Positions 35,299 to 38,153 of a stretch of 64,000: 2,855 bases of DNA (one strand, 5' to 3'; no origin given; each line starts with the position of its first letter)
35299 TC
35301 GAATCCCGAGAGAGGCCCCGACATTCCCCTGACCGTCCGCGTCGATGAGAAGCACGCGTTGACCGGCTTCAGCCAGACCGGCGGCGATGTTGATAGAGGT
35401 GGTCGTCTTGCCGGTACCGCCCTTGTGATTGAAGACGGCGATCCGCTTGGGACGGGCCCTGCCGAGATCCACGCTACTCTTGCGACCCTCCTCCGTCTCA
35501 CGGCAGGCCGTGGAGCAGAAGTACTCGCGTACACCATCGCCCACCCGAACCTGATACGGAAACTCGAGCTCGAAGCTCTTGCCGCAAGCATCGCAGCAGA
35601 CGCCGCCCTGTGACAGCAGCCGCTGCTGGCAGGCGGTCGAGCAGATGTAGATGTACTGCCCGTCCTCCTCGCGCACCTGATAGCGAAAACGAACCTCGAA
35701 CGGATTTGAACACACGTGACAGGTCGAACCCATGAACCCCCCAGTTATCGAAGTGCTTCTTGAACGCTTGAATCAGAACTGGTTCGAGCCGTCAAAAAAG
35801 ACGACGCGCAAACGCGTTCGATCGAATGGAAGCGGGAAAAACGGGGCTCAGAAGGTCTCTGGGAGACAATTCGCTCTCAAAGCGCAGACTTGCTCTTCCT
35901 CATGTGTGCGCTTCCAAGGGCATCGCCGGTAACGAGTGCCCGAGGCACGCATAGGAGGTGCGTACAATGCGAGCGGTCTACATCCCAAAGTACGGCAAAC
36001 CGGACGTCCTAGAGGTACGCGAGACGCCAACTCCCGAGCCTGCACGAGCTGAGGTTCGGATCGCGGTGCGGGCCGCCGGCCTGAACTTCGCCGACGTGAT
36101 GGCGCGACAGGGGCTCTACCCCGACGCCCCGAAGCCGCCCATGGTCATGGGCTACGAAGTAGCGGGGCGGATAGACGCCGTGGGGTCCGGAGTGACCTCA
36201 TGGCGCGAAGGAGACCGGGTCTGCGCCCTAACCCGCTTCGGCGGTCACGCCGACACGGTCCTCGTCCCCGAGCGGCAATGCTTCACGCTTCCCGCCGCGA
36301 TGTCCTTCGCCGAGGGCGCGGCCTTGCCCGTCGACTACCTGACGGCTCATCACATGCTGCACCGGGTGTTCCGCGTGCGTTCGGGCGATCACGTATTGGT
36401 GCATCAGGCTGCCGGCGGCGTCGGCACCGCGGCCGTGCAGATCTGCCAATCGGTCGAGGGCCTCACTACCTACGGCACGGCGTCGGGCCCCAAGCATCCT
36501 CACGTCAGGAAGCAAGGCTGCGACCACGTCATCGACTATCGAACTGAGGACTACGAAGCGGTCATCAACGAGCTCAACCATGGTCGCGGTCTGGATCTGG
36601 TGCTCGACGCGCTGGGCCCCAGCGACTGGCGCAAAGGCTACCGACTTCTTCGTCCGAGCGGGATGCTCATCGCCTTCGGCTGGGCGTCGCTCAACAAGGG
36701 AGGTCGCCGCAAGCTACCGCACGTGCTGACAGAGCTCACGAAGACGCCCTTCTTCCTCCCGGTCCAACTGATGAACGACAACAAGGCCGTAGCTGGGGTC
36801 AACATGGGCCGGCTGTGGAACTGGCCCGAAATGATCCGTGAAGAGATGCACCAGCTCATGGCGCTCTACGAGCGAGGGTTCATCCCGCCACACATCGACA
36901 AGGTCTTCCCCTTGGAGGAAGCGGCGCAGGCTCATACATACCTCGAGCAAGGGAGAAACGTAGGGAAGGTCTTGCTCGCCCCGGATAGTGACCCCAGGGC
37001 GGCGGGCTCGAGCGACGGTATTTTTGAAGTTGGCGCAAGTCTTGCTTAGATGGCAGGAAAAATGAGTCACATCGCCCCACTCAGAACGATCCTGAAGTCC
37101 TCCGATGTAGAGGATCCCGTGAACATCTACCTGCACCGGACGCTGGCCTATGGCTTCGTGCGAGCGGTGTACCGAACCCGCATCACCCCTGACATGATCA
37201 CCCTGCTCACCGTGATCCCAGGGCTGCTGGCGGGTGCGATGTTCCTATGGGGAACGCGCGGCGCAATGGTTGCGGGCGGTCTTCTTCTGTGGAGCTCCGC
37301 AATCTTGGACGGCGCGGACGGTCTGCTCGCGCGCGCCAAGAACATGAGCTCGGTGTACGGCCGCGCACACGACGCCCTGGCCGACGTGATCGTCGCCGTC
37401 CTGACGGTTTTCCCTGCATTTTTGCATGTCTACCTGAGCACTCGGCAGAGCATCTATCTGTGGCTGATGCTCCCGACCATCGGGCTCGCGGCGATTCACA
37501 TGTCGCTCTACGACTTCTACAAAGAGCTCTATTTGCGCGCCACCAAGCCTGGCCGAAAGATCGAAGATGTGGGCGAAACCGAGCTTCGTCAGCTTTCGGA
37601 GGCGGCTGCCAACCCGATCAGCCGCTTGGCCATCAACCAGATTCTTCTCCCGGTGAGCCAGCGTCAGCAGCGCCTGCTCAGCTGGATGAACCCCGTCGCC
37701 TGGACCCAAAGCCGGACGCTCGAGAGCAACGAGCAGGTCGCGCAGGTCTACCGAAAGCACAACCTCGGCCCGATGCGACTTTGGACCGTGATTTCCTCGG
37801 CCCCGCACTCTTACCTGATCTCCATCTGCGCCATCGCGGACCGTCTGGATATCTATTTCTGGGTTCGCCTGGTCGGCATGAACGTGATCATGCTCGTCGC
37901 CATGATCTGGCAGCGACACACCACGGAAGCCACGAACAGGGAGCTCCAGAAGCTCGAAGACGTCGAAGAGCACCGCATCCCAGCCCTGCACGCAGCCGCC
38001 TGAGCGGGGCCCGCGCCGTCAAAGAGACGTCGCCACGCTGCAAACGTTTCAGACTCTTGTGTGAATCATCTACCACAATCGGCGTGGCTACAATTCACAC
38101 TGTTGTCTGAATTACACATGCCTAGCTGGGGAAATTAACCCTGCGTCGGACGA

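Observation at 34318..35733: ParA ATPase fused to two TRASH-type zinc fingers, paired with a ParG-like RHH protein: an orphan chromosomal positioning module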

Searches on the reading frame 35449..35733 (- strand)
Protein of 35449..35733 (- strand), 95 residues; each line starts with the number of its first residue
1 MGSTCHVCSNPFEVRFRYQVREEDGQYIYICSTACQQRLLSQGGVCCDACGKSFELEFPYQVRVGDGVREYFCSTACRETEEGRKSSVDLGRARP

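Call 12: search_protein_representatives(protein=window:35449-35733:-)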
Query: 95 residues. Proteins with E-value up to 0.001 (for the whole library): 92; up to 1e-10: 17; up to 1e-30: 0. The best 92 are listed.
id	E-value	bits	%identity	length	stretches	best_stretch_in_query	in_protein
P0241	2.8e-24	101.4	57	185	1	3-93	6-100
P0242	4.1e-21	91.2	54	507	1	1-83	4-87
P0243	2.1e-17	79.3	48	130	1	4-82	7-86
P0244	3.3e-17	78.7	53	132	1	3-80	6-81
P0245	1.1e-16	77.0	57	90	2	4-53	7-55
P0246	1.2e-16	76.8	51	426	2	3-44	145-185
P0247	1.8e-16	76.3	58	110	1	3-69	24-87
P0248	1.9e-16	76.2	49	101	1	3-82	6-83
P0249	3.3e-15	72.3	77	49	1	1-44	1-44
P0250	4.9e-15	71.7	48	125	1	4-79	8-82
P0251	6.2e-15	71.4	75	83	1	1-52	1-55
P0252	8.6e-12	61.3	40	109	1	5-82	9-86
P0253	8.9e-12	61.3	43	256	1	4-82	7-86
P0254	1.1e-11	61.0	45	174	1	3-79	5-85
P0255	2.2e-11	60.0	45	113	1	4-79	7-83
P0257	8.0e-11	58.2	45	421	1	4-80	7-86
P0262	4.4e-10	55.9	40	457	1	3-90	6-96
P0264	7.2e-10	55.2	41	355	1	4-81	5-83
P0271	6.5e-09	52.1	46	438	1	4-79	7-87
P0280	8.0e-08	48.6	40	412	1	3-80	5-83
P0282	9.7e-08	48.3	38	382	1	4-79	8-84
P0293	2.1e-06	44.0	41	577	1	3-80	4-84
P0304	1.6e-05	41.2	34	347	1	4-80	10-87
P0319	2.7e-04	37.3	32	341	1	4-80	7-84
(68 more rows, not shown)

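Call 35: predict_structure(alignment_id=A4)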
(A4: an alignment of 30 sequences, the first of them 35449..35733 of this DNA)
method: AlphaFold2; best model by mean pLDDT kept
length: 95 residues; sequences in the alignment: 30
mean_pLDDT: 74.9   pTM: 0.49
mean pLDDT of the five models: 74.9, 72.2, 70.2, 68.9, 67.4
residues with pLDDT >= 90: 0; 70-90: 72; 50-70: 16; < 50: 7
segments of 3 or more residues with pLDDT < 50: 87-89, 91-94
pLDDT, mean of each block of 10 residues (from residue 1): 78 81 79 80 76 79 73 83 58 50
secondary structure, 60 per line:
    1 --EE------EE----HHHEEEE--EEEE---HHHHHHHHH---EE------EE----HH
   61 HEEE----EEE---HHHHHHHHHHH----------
elements in order: E20-23 E26-29 H33-41 E62-64 E69-71 H75-85
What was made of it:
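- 35629..35721 (-): Zinc-finger unit 1 (aa 5-35, C-x2-C-x22-C-x3-C). Model shows hairpin, strands and a helix at aa 33-41 (call 35).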

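Call 38: fold_search(model_id=the predicted structure, library=pdb)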
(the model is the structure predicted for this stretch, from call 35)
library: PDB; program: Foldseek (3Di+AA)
matches with E <= 10: 317; with E <= 0.001: 0
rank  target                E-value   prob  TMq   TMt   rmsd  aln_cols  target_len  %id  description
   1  5eya_F                7.8e-02  0.30  0.25  0.29  13.1        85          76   14  TRIM25 RING domain in complex with Ubc13-Ub conjugate (released 2016-08-17)
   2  7lt9_B                1.4e-01  0.12  0.20  0.16  12.3       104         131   17  Crystal structure of Ras suppressor-1 in complex with PINCH-1 LIM4-5 domains (released 2021-04-28)
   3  5vbn_B                1.6e-01  0.11  0.19  0.15  14.9        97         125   15  Crystal Structure of human DNA polymerase epsilon B-subunit in complex with C-terminal domain of catalytic subunit (released 2017-08-02)
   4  1iml_MODEL_1_A        1.7e-01  0.14  0.19  0.22   8.0        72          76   18  CYSTEINE RICH INTESTINAL PROTEIN, NMR, 48 STRUCTURES (released 1996-07-11)
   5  9qf4_BV               1.8e-01  0.94  0.34  0.50   3.5        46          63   22  Structure of P. furiosus 70S ribosome grown at 95 degC (released 2025-11-05)
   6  5fer_A                2.2e-01  0.16  0.24  0.27  13.2        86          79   13  Complex of TRIM25 RING with UbcH5-Ub (released 2016-05-18)
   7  5fer_D                2.4e-01  0.16  0.25  0.28  13.0        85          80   13  Complex of TRIM25 RING with UbcH5-Ub (released 2016-05-18)
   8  2xjy_A                2.4e-01  0.13  0.21  0.16  10.7        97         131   12  Crystal structure of the LMO2:LDB1-LID complex, P21 crystal form (released 2010-07-21)
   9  2d8y_MODEL_1_A        3.3e-01  0.23  0.30  0.31   8.0        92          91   12  Solution structure of the LIM domain of Epithelial protein lost in neoplasm (released 2006-06-08)
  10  6skf_BY               4.0e-01  0.82  0.32  0.47   3.3        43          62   28  Cryo-EM Structure of T. kodakarensis 70S ribosome (released 2020-07-29)
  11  7f5s_LW               4.0e-01  0.54  0.38  0.47  11.9        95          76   14  human delta-METTL18 60S ribosome (released 2022-06-22)
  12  7uaj_D                4.0e-01  0.16  0.23  0.06  15.3        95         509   13  Crystal structure of apo HPV16 E6 (released 2023-03-15)
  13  6siv_B                4.3e-01  0.16  0.25  0.19  11.1       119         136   13  Structure of HPV16 E6 oncoprotein in complex with mutant IRF3 LxxLL motif (released 2019-08-21)
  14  4v4n_AV               4.6e-01  0.57  0.32  0.44   3.4        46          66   28  Structure of the Methanococcus jannaschii ribosome-SecYEBeta channel complex (released 2014-07-09)
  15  5hvq_C                5.6e-01  0.25  0.30  0.14  10.8        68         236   18  Alternative model of the MAGE-G1 NSE-1 complex (released 2016-10-26)
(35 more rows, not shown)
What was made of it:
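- On TRASH / zf-FCS zinc fingers: The best low-rmsd matches are eL24/Rlp24 (rmsd 3.3-3.6 A, probability up to 0.94), but E >= 0.18 (call 38).
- Confident model (call 35) with an eL24-like local fold (call 38).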

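Call 43: search_protein_families(library=pfam, alignment_id=A5, max_evalue=0.001)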
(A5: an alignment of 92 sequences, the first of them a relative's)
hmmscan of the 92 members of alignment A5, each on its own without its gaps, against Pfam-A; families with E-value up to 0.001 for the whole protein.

A. member 1, P0241 (185 aa): 7 families
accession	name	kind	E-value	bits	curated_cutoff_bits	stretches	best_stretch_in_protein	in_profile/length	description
PF13614.12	AAA_31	-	3.6e-21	76.3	27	1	103-184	2-87/177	AAA domain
PF01656.29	CbiA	-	2.9e-15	56.7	25.4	1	105-154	1-50/125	CobQ/CobB/MinD/ParA nucleotide binding domain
PF10609.15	ParA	-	6.4e-09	36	27.1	1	103-153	4-55/246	NUBPL iron-transfer P-loop NTPase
PF09140.17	MipZ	-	1.8e-06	27.9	20.7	1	104-141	2-39/262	ATPase MipZ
PF00142.24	Fer4_NifH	-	3.5e-06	27.1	25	1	104-142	2-39/271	4Fe-4S iron sulfur cluster binding proteins, NifH/frxC family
PF02374.21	ArsA_ATPase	-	1.8e-05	24.6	24.3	1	104-148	2-46/305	Anion-transporting ATPase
PF07015.17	VirC1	-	0.0009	19.1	24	0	106-141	5-40/231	VirC1 protein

B. families by the number of members that match (of 92 scanned): 81 families (the first 25 are shown)
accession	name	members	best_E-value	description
PF13614.12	AAA_31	38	6.5e-51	AAA domain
PF01656.29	CbiA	35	1.7e-23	CobQ/CobB/MinD/ParA nucleotide binding domain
PF10609.15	ParA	32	2.1e-11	NUBPL iron-transfer P-loop NTPase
PF09140.17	MipZ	31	2e-13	ATPase MipZ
PF06467.20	zf-FCS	30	3.2e-09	MYM-type Zinc finger with FCS sequence motif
PF02374.21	ArsA_ATPase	29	6.8e-10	Anion-transporting ATPase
PF00142.24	Fer4_NifH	26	1.4e-13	4Fe-4S iron sulfur cluster binding proteins, NifH/frxC family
PF06564.18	CBP_BcsQ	20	2e-15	Cellulose biosynthesis protein BcsQ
PF07015.17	VirC1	12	1.7e-05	VirC1 protein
PF24461.1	DUF7576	8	1.6e-07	Family of unknown function (DUF7576)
PF13465.12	zf-H2C2_2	6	6.6e-139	Zinc-finger double domain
PF00096.32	zf-C2H2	6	2.2e-97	Zinc finger, C2H2 type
PF13894.12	zf-C2H2_4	6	1.3e-69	C2H2-type zinc finger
PF13912.12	zf-C2H2_6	6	2.7e-43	C2H2-type zinc finger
PF12171.14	zf-C2H2_jaz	6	5.1e-32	Zinc-finger double-stranded RNA-binding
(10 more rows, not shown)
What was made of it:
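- On TRASH / zf-FCS zinc fingers: 30 of 92 cluster representatives of the domain hit zf-FCS (call 43).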

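Call 47: list_cluster_members(proteins=[P0242, P0257, P0262, P0271, P0293, P0264, P0280, P0282, P0304, P0319])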
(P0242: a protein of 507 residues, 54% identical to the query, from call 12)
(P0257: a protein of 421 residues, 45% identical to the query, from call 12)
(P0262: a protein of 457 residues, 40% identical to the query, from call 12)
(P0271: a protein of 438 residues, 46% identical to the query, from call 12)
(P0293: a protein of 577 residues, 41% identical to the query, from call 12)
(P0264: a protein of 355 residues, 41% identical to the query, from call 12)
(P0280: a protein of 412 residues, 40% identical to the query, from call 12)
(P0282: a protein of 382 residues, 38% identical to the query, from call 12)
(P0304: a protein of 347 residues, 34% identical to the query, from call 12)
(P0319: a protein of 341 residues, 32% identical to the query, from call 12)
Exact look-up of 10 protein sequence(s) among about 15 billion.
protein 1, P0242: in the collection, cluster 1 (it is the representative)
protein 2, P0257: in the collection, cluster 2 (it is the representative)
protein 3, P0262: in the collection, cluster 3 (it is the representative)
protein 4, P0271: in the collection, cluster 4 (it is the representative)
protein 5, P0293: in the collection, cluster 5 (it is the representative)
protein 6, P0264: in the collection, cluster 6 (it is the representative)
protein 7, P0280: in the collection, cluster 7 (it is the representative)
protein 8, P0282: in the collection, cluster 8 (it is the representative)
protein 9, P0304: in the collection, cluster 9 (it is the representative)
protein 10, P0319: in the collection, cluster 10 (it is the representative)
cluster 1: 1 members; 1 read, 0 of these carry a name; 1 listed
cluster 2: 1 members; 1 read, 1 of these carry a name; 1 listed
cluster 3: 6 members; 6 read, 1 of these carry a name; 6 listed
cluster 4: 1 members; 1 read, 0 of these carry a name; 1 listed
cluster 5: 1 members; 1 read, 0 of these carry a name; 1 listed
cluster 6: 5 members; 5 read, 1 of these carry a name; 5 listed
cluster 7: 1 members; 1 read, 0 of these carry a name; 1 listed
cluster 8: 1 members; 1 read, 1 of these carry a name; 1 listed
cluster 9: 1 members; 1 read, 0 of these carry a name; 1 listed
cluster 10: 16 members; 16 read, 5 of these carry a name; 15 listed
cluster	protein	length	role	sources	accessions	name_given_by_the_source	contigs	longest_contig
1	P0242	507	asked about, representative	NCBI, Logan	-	-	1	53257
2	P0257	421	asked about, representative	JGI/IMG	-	hypothetical protein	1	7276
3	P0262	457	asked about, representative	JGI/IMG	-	-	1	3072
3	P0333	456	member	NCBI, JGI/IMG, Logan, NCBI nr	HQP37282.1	MAG TPA: ParA family protein [Polyangiaceae bacterium] | ParA family protein [Polyangiaceae bacterium]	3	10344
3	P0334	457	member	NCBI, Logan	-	-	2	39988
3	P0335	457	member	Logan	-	-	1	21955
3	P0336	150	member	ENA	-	-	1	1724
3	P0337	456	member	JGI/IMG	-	-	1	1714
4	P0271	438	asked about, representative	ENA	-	-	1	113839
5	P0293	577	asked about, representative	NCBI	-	-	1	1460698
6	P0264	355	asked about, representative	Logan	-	-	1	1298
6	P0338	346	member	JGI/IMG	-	chromosome partitioning protein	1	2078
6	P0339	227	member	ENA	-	-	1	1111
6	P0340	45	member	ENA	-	-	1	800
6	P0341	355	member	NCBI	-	-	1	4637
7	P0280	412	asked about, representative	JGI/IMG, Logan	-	-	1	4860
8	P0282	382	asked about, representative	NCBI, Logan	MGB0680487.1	MAG: ParA family protein [Polyangiales bacterium]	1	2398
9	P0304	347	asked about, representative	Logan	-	-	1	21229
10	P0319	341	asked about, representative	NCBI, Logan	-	-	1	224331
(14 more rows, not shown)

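Call 54: search_dna_similar(query=window:35449-35733:-, collection=plasmids, mode=protein, max_evalue=0.1, max_rows=15)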
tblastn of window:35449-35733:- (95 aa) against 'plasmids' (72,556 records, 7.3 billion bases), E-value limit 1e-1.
No match.
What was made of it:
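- No plasmid homologue of the finger domain (call 54). No plasmid carries the finger domain (call 54).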

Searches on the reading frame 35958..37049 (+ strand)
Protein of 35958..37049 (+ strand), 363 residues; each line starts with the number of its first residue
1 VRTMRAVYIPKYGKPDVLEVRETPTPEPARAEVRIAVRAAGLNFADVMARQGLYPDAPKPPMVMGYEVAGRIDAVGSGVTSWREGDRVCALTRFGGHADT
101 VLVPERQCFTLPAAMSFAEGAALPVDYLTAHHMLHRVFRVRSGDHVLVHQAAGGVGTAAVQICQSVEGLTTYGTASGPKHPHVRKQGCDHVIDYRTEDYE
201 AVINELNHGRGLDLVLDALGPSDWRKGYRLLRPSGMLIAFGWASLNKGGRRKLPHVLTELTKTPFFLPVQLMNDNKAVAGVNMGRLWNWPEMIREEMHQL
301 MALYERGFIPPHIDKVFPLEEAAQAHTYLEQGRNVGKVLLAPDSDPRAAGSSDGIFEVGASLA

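Call 48: search_protein_families(library=ncbifam, proteins=[window:35958-37049:+], max_evalue=0.00001)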
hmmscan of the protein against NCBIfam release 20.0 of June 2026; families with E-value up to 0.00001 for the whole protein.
window:35958-37049:+ (363 aa): 21 families
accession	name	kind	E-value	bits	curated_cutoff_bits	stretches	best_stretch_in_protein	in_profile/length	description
TIGR02824.1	quinone_pig3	subfamily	9.4e-73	245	296.8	1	4-340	1-323/325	putative NAD(P)H quinone oxidoreductase, PIG3 family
NF008024.0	PRK10754.1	subfamily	2.1e-44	151.9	348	1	7-244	5-242/327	NADPH:quinone reductase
NF041183.1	Pks2_ls1_myc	equivalog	1.8e-37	127.9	2400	1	13-341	1415-1728/2086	sulfolipid-1 biosynthesis phthioceranic/hydroxyphthioceranic acid synthase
TIGR02817.1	adh_fam_1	subfamily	2e-28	99.8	284.05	1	16-207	15-213/336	zinc-binding alcohol dehydrogenase family protein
NF010344.0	PRK13771.1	subfamily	3.8e-27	95.1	349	2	4-91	1-85/334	putative alcohol dehydrogenase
TIGR01751.1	crot-CoA-red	equivalog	1.3e-25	89.9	378.55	1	92-208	137-255/398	crotonyl-CoA carboxylase/reductase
NF041172.1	AcrlCoa_red_Thmprot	equivalog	1.7e-25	89.7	500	2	4-91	1-85/334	acryloyl-CoA reductase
NF007489.0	PRK10083.1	equivalog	2.8e-17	62.7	376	1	13-89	7-82/339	Zn-dependent oxidoreductase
TIGR02823.1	oxido_YhdH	subfamily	4.8e-16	58.5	297.25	1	19-256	15-257/324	acrylyl-CoA reductase family protein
TIGR03451.1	mycoS_dep_FDH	equivalog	8.1e-16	57.8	512.9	2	14-89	10-83/358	S-(hydroxymethyl)mycothiol dehydrogenase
NF041097.1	keto_inos_dh_IolM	equivalog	6.9e-15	54.6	450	1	17-90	39-119/389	scyllo-inosose 3-dehydrogenase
TIGR03989.1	Rxyl_3153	subfamily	3.3e-14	53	440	1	16-89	12-84/370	NDMA-dependent alcohol dehydrogenase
NF003808.0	PRK05396.1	equivalog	4.1e-14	52.2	380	1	15-90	10-87/341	L-threonine 3-dehydrogenase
TIGR00692.1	tdh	equivalog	2.1e-12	46.7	458.35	1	19-92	12-87/340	L-threonine 3-dehydrogenase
NF047908.1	AldhRedAhr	equivalog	5e-12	45.3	470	0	92-335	117-328/335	NADPH-dependent aldehyde reductase Ahr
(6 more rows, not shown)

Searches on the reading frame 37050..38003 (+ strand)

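Call 48: search_protein_families(library=ncbifam, proteins=[window:37050-38003:+], max_evalue=0.00001)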
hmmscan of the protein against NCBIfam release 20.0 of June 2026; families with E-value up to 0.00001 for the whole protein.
window:37050-38003:+ (317 aa): 6 families
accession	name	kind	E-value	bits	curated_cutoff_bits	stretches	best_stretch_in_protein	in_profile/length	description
NF045883.1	PIPSynth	equivalog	5.9e-09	35.9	170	1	37-131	15-106/197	phosphatidylinositol phosphate synthase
NF041135.1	IPPtranDIPPsyn_Thcocales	equivalog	7.9e-09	35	580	1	42-151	247-351/419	bifunctional L-myo-inositol-1-phosphate cytidylyltransferase/CDP-L-myo-inositol myo-inositolphosphotransferase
NF040950.1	archin_ph_syn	equivalog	3.5e-08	33.5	180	1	36-126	15-103/191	archaetidylinositol phosphate synthase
TIGR00473.1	pssA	equivalog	1.3e-07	31.8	107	1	54-135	4-80/153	CDP-diacylglycerol--serine O-phosphatidyltransferase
NF052561.1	PIPSynBT1523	equivalog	9.7e-07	28.7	350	1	35-133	15-118/232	hypothetical protein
TIGR04217.1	archae_ser_T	exception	2.2e-06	27.6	200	1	41-129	4-85/221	archaetidylserine synthase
